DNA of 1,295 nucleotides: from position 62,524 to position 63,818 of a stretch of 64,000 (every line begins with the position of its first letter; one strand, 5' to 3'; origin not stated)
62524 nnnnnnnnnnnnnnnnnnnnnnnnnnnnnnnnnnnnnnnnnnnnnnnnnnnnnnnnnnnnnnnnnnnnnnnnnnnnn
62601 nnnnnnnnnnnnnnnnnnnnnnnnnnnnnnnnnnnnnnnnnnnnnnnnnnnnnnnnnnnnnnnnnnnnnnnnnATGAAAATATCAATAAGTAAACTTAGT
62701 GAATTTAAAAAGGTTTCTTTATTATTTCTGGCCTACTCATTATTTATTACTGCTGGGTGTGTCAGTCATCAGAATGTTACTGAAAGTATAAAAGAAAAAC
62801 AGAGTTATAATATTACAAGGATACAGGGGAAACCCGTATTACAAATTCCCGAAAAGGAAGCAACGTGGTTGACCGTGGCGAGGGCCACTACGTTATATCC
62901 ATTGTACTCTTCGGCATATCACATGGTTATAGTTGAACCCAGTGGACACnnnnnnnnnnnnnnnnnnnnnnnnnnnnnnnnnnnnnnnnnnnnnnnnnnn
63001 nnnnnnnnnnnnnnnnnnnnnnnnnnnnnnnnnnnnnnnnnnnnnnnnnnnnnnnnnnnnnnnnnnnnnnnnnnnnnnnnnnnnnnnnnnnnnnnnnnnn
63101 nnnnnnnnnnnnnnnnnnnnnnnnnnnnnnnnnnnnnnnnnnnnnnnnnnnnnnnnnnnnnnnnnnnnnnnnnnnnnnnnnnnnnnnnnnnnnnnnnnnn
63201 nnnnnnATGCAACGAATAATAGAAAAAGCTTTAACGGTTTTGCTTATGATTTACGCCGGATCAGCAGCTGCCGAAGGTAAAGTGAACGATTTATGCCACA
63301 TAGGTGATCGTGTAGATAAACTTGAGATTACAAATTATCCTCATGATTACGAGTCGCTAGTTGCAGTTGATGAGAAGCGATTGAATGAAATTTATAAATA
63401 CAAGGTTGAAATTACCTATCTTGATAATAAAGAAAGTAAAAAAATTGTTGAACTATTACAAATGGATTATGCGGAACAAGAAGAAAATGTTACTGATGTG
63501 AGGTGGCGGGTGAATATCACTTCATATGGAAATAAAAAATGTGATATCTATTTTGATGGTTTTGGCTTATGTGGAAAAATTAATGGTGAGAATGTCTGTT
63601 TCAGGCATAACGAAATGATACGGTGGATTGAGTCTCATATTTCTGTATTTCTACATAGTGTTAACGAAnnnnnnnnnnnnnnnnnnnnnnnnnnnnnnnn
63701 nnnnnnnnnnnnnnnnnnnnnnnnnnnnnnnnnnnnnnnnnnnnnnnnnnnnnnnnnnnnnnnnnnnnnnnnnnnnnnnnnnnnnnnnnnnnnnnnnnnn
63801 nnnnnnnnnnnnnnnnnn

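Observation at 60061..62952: Tandem array of three PstS-like paralogs with different N-termini and a decaying third copy after glgP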

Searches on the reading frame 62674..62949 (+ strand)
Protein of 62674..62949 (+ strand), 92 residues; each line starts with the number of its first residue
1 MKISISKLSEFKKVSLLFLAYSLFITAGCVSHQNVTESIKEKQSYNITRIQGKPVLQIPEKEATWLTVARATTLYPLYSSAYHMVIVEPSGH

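Call 5: search_protein_families(proteins=[window:62674-62949:+], library=ncbifam, max_evalue=0.01)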
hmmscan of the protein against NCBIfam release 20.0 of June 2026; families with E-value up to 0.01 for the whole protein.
window:62674-62949:+ (92 aa): 0 families

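Call 36: find_homologous_proteins(query=window:62674-62949:+, max_evalue=0.001)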
Query window:62674-62949:+ (92 aa): 1 proteins with E <= 0.001 among 1 candidates.
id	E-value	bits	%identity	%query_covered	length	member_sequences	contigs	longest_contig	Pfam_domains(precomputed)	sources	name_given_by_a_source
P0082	1.7e-52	192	100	100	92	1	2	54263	-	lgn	-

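Call 38: find_encoding_contigs(protein=P0082, flank=10000, max_places=4)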
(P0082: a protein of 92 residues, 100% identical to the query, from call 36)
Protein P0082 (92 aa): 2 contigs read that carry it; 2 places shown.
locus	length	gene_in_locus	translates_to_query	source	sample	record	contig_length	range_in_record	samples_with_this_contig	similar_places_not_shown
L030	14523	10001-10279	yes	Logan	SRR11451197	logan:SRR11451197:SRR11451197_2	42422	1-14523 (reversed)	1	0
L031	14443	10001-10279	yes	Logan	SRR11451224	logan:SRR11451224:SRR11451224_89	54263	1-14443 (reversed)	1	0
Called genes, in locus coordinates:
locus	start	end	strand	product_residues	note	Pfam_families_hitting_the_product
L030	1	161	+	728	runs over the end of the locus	PF22019:GlgB_N, PF02922:CBM_48, PF00128:Alpha-amylase (weak), PF02806:Alpha-amylase_C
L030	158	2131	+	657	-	PF02922:CBM_48, PF00128:Alpha-amylase (faint), PF18390:GlgX_C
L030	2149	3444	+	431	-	PF00483:NTP_transferase, PF12804:NTP_transf_3 (weak), PF24894:Hexapep_GlmU, PF25084:LbH_EIF2B (weak), PF25247:LbH_GLGC (faint)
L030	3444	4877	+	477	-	PF08323:Glyco_transf_5, PF13439:Glyco_transf_4, PF13579:Glyco_trans_4_4 (weak), PF00534:Glycos_transf_1, PF13692:Glyco_trans_1_4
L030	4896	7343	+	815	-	PF00343:Phosphorylase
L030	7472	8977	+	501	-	PF12849:PBP_like_2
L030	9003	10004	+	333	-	PF12849:PBP_like_2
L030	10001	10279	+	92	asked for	-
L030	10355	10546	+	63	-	-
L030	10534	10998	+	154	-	-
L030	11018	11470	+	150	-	-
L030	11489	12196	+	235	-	-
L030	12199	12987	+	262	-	-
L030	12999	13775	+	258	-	-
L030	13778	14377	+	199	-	-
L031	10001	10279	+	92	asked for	-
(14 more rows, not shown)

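Call 39: search_protein_families(proteins=[L030:11018-11467:+], library=ncbifam, max_evalue=0.1)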
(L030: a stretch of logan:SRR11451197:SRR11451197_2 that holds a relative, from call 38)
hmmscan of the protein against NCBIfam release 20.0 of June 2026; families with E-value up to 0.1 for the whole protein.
L030:11018-11467:+ (150 aa): 0 families

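Call 40: search_protein_families(proteins=[L030:11018-11467:+], library=padloc, max_evalue=0.1)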
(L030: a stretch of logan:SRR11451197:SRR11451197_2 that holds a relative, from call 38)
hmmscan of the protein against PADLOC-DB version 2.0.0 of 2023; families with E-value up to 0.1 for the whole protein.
L030:11018-11467:+ (150 aa): 0 families

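Call 88: search_protein_families(proteins=[L030:11018-11467:+, L030:11489-12193:+, L030:12199-12984:+, L030:12999-13772:+, L030:13778-14374:+, window:62674-62949:+], library=phrogs, max_evalue=0.01)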
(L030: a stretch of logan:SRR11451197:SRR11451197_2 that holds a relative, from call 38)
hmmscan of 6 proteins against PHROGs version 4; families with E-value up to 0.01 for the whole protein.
L030:11018-11467:+ (150 aa): 0 families

L030:11489-12193:+ (235 aa): 1 family
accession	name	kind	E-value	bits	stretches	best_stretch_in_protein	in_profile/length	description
phrog_34986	-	unknown function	0.0056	16.9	1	145-190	96-136/303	-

L030:12199-12984:+ (262 aa): 0 families

L030:12999-13772:+ (258 aa): 0 families

L030:13778-14374:+ (199 aa): 0 families

window:62674-62949:+ (92 aa): 0 families

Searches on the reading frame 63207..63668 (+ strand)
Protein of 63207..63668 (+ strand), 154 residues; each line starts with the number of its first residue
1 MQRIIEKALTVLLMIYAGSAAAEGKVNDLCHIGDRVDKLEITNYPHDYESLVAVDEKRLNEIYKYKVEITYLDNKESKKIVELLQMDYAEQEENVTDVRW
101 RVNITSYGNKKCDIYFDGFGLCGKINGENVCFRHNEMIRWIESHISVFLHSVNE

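Call 5: search_protein_families(proteins=[window:63207-63668:+], library=ncbifam, max_evalue=0.01)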
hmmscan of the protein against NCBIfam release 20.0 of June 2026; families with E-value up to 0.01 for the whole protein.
window:63207-63668:+ (154 aa): 0 families

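Call 88: search_protein_families(proteins=[window:63207-63668:+], library=phrogs, max_evalue=0.01)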
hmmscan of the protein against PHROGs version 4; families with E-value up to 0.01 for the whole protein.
window:63207-63668:+ (154 aa): 0 families

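Call 92: profile_search(protein=window:63207-63668:+)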
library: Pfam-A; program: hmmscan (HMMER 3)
A. the first sequence (154 residues): domains with independent E <= 10: 1; with E <= 0.001: 0
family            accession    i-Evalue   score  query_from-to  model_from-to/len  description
SiaC              PF09345.15        0.2    11.8      61-103        50-93/120  SiaC family regulatory phosphoprotein
